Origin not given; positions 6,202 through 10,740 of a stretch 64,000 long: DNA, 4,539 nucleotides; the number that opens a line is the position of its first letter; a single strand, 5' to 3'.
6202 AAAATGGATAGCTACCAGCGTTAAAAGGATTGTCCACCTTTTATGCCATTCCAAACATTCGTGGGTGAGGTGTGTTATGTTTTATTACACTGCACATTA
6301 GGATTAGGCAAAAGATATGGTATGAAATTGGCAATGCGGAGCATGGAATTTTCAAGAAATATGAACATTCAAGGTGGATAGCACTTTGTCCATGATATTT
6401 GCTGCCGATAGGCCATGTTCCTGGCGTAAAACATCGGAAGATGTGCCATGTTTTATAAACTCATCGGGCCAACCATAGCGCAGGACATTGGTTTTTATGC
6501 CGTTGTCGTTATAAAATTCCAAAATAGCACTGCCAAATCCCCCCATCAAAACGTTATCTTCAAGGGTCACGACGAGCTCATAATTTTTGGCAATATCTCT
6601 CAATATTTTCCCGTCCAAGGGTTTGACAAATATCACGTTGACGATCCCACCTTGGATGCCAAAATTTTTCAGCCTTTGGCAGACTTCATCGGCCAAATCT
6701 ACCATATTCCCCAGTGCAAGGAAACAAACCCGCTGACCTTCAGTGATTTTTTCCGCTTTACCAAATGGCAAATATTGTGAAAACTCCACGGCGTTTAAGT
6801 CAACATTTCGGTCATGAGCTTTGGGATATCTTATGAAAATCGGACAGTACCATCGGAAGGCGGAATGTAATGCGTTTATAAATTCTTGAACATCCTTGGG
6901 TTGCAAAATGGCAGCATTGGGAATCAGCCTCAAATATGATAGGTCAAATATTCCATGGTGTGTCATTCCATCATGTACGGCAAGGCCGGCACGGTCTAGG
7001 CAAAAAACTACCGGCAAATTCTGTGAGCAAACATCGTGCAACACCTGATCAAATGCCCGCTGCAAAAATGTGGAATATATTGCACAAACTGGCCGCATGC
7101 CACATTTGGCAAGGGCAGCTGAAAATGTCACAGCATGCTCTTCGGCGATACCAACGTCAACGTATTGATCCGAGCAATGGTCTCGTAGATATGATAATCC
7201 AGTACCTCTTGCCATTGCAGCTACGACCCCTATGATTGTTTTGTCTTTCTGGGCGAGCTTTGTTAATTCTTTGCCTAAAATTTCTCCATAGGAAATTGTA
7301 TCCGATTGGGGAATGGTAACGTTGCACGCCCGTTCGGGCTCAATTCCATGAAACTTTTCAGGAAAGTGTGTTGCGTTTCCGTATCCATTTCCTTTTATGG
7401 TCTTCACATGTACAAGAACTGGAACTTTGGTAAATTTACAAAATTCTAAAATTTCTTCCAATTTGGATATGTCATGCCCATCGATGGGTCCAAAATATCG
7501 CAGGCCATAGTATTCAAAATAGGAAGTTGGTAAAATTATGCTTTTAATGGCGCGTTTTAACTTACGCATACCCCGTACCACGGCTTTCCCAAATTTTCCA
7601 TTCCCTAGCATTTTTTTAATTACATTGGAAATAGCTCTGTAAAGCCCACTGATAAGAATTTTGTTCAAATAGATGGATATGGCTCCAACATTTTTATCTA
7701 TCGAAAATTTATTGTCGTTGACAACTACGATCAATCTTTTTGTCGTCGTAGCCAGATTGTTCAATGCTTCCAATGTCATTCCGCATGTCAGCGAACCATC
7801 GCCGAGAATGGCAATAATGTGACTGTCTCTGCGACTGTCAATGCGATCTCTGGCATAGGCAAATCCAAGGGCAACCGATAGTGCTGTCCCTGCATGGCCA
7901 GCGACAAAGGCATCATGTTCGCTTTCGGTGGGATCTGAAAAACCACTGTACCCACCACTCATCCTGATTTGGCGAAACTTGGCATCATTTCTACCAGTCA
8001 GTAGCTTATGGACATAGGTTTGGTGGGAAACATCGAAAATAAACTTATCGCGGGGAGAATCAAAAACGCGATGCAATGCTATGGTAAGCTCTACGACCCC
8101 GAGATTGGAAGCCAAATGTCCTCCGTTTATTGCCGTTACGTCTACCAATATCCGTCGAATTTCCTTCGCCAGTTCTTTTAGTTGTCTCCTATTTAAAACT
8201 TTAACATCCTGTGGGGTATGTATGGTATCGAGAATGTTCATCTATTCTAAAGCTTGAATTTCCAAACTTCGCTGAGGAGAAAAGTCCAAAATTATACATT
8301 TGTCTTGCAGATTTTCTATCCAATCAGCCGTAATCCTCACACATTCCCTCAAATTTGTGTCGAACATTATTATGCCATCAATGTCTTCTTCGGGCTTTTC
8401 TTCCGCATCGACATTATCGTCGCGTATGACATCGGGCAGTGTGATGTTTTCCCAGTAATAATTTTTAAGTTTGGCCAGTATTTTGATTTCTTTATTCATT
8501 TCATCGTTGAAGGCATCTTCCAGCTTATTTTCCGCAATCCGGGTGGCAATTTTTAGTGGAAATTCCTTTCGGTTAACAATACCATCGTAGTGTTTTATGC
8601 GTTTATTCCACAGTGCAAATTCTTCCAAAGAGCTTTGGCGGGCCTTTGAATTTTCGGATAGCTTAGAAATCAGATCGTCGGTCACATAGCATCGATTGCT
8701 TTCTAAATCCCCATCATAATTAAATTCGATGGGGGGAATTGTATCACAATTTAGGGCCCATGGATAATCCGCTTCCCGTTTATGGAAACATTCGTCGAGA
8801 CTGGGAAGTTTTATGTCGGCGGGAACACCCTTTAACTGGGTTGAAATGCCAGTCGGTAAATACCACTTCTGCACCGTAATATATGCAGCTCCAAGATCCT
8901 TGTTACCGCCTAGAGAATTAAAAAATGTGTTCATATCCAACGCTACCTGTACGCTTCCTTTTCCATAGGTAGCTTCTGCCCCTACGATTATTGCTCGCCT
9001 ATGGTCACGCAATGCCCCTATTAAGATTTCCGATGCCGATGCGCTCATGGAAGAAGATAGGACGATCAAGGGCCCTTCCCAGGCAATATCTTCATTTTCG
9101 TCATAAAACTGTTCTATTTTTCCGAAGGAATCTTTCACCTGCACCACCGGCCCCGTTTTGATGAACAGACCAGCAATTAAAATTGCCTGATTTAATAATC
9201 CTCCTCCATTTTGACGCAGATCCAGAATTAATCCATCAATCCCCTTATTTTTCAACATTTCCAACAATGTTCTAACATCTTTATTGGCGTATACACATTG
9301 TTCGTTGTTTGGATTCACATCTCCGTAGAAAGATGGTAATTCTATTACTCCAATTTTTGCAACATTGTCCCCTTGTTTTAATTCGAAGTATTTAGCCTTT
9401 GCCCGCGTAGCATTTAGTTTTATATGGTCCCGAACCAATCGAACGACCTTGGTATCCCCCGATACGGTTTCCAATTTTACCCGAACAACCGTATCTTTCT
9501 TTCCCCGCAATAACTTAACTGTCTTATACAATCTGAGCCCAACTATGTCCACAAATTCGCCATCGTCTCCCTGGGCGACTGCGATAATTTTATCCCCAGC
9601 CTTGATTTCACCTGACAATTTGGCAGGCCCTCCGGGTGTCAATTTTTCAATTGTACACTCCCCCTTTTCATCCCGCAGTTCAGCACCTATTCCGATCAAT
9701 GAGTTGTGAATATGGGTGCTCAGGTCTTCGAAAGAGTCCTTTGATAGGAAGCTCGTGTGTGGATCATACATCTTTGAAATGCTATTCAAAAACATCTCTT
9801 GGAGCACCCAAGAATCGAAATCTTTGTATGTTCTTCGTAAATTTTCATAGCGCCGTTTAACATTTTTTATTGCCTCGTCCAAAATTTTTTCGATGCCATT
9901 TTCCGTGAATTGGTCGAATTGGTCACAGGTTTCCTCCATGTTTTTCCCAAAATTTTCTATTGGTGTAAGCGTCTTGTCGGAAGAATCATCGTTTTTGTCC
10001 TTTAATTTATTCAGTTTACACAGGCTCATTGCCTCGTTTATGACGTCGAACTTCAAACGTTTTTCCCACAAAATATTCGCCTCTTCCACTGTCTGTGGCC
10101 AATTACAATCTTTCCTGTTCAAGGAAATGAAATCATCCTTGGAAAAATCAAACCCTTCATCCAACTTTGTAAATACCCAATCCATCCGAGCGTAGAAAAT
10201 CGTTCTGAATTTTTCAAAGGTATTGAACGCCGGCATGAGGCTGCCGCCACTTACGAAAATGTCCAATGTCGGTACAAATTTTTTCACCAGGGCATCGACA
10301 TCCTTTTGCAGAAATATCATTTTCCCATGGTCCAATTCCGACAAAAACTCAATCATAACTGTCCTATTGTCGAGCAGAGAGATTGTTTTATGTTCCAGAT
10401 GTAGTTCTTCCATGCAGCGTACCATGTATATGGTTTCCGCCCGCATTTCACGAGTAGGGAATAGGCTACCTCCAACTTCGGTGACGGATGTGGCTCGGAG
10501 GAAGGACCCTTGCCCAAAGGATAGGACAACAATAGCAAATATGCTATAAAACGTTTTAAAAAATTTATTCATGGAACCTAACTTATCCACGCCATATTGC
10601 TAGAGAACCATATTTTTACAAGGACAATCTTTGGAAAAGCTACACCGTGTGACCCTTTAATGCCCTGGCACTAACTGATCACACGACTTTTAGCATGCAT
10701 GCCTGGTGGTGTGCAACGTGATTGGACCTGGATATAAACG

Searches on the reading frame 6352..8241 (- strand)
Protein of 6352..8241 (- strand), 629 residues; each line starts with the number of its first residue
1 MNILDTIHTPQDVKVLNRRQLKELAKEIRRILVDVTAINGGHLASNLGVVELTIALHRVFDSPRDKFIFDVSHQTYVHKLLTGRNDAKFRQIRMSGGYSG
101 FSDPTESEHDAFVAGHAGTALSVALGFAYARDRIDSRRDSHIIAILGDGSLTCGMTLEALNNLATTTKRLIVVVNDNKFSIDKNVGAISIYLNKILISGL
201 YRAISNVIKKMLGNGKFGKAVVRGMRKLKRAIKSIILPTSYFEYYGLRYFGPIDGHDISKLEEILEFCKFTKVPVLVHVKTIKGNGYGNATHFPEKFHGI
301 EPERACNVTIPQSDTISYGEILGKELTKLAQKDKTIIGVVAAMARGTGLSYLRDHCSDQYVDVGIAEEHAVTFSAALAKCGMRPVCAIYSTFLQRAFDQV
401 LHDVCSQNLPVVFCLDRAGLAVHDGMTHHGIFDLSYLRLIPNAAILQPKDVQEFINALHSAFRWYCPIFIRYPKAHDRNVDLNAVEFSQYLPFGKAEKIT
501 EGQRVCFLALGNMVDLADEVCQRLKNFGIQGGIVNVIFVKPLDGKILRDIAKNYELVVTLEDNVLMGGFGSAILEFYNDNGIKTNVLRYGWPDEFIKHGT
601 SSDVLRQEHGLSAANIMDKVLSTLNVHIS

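Call 11: search_protein_families(library=pfam, proteins=[window:6352-8241:-], max_evalue=0.00001)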
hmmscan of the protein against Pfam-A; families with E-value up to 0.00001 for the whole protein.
window:6352-8241:- (629 aa): 4 families
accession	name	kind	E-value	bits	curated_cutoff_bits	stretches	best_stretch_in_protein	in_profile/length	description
PF13292.11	DXP_synthase_N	-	2.2e-104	349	21.2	1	4-281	1-274/274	1-deoxy-D-xylulose-5-phosphate synthase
PF02779.29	Transket_pyr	-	9.7e-35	120.2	27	1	315-475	2-170/174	Transketolase, pyrimidine binding domain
PF02780.25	Transketolase_C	-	3.3e-25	88.8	25.9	1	494-616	1-124/124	Transketolase, C-terminal domain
PF00456.26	Transketolase_N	-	1.8e-08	34.2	22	0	23-186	4-192/334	Transketolase, thiamine diphosphate binding domain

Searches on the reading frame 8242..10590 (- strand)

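Call 11: search_protein_families(library=pfam, proteins=[window:8242-10590:-], max_evalue=0.00001)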
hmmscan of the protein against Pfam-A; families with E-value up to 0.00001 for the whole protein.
window:8242-10590:- (782 aa): 4 families
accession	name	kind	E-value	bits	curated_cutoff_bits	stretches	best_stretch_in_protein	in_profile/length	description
PF03572.23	Peptidase_S41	-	4.9e-41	140.5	24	1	412-594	1-164/165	Peptidase family S41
PF17804.6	TSP_NTD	-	6.4e-32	111.7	26.4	1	57-284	2-187/188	Tail specific protease N-terminal domain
PF11818.13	DUF3340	-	1.2e-13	52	28.6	1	606-758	8-154/155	C-terminal domain of tail specific protease (DUF3340)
PF00595.29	PDZ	-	1.5e-08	35.4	23.2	1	298-372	9-79/81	PDZ domain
